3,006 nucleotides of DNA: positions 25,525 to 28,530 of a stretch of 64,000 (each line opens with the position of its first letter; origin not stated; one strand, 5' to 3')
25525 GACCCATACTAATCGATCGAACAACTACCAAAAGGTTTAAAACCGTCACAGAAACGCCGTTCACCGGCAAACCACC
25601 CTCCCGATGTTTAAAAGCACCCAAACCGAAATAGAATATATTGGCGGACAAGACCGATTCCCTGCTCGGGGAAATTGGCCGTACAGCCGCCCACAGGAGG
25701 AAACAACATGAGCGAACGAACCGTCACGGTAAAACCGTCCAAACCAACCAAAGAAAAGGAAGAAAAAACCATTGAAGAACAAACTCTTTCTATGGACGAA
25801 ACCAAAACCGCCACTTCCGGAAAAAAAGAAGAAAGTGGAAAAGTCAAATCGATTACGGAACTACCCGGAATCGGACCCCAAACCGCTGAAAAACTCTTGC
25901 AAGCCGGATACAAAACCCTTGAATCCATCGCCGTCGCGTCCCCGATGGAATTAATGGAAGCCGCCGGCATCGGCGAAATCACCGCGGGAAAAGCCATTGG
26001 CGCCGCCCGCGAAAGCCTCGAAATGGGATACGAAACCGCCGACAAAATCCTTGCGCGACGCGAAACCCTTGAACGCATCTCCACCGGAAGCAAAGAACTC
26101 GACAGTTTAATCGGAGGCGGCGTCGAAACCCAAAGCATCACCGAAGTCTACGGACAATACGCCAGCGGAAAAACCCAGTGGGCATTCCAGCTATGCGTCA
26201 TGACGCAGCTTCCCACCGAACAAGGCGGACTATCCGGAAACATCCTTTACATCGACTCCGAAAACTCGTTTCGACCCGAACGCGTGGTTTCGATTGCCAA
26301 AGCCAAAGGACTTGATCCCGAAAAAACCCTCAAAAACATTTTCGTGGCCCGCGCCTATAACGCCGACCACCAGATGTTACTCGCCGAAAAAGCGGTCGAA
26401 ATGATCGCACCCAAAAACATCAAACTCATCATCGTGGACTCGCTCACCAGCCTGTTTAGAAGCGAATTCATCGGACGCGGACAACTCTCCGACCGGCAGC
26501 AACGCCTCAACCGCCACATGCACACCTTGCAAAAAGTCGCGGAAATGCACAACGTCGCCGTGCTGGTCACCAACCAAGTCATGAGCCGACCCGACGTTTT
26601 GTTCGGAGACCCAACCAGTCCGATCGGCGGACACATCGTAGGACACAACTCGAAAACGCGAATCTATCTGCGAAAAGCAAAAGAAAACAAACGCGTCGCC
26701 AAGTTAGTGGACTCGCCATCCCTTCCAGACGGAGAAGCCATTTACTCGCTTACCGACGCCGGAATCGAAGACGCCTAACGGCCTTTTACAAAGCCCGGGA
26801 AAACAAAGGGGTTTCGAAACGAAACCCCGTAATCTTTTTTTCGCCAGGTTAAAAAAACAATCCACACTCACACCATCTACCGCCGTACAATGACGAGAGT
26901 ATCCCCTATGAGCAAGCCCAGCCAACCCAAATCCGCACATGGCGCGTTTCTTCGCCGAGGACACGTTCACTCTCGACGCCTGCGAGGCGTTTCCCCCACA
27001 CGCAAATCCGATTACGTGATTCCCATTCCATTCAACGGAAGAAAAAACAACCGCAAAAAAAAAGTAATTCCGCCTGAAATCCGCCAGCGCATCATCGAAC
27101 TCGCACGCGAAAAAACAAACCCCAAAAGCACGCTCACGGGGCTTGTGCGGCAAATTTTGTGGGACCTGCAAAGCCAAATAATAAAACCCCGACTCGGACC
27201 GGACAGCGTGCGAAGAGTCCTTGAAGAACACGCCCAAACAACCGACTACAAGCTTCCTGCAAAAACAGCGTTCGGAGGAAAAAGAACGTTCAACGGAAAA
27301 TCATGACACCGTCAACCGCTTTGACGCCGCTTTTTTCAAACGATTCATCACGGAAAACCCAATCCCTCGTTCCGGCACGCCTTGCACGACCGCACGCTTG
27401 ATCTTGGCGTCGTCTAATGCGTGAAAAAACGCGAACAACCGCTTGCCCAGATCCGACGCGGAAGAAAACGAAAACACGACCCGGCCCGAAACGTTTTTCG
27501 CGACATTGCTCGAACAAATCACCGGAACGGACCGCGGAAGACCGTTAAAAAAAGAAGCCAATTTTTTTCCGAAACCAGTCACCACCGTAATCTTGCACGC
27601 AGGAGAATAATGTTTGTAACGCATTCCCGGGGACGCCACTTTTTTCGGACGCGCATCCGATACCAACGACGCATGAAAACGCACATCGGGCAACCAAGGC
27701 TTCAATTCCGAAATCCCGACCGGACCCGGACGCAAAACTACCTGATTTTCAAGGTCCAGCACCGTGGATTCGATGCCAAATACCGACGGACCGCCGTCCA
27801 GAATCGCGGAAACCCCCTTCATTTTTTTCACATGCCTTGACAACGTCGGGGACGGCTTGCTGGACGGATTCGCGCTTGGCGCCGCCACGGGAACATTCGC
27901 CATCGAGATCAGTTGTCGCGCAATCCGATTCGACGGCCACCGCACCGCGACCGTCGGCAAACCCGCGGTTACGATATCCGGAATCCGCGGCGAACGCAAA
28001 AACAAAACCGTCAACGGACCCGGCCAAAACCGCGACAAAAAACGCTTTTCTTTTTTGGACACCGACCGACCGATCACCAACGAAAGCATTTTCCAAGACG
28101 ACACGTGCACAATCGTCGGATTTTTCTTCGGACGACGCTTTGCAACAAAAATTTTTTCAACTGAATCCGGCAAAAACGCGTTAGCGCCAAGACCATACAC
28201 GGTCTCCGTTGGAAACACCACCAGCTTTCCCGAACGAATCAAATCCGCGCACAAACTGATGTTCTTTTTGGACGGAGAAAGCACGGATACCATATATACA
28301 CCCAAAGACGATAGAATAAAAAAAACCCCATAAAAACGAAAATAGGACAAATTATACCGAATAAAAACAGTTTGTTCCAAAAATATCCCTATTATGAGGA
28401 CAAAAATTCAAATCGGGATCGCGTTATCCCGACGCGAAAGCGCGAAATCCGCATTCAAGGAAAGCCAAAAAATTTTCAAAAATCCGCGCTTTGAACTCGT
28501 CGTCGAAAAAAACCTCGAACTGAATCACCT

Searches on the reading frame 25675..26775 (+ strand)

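Call 22: search_protein_families(library=pfam, proteins=[window:25675-26775:+], max_evalue=0.001)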
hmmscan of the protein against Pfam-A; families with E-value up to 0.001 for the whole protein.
window:25675-26775:+ (367 aa): 9 families
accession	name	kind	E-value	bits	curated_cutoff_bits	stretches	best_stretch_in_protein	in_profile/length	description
PF08423.17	Rad51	-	1.5e-92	309.7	22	1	128-367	1-244/244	Rad51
PF00154.27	RecA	-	3.4e-17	63.2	27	1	128-343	26-229/262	recA bacterial DNA recombination protein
PF14520.12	HHH_5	-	9.2e-13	48.9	27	1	60-112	4-56/57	Helix-hairpin-helix domain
PF00633.29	HHH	-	5e-08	32.9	24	0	57-76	10-29/30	Helix-hairpin-helix motif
PF06745.19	ATPase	-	4.7e-06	26.6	26.6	1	135-340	1-195/231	KaiC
PF13481.12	AAA_25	-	7.8e-06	26.1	27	1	133-301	13-189/195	AAA domain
PF11731.14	Cdd1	-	1.6e-05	25.4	25.5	1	56-96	4-44/86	Pathogenicity locus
PF10391.15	DNA_pol_lambd_f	-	1.7e-05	24.9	29.8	1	62-87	5-30/51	Fingers domain of DNA polymerase lambda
PF12826.13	HHH_2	-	0.00019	22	27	0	64-104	9-48/64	Helix-hairpin-helix motif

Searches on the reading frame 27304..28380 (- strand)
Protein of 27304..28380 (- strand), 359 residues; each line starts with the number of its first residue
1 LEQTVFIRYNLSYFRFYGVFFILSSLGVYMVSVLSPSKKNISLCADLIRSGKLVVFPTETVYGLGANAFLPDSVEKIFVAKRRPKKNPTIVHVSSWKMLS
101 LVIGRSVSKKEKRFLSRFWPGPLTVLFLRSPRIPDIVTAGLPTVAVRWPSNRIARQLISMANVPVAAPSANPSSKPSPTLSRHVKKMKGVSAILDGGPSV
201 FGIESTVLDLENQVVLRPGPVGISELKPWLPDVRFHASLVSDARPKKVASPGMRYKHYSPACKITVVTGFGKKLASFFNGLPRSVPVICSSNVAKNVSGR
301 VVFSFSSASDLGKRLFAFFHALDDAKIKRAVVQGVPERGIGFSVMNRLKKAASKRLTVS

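Call 22: search_protein_families(library=pfam, proteins=[window:27304-28380:-], max_evalue=0.001)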
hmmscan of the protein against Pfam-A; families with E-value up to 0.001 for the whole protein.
window:27304-28380:- (359 aa): 2 families
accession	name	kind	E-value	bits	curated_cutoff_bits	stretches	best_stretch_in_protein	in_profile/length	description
PF01300.24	Sua5_yciO_yrdC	-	5e-48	163.4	25.1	1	47-219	2-178/178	Telomere recombination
PF03481.19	Sua5_C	-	1.2e-20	74.9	22.9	1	244-353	21-136/136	Threonylcarbamoyl-AMP synthase, C-terminal domain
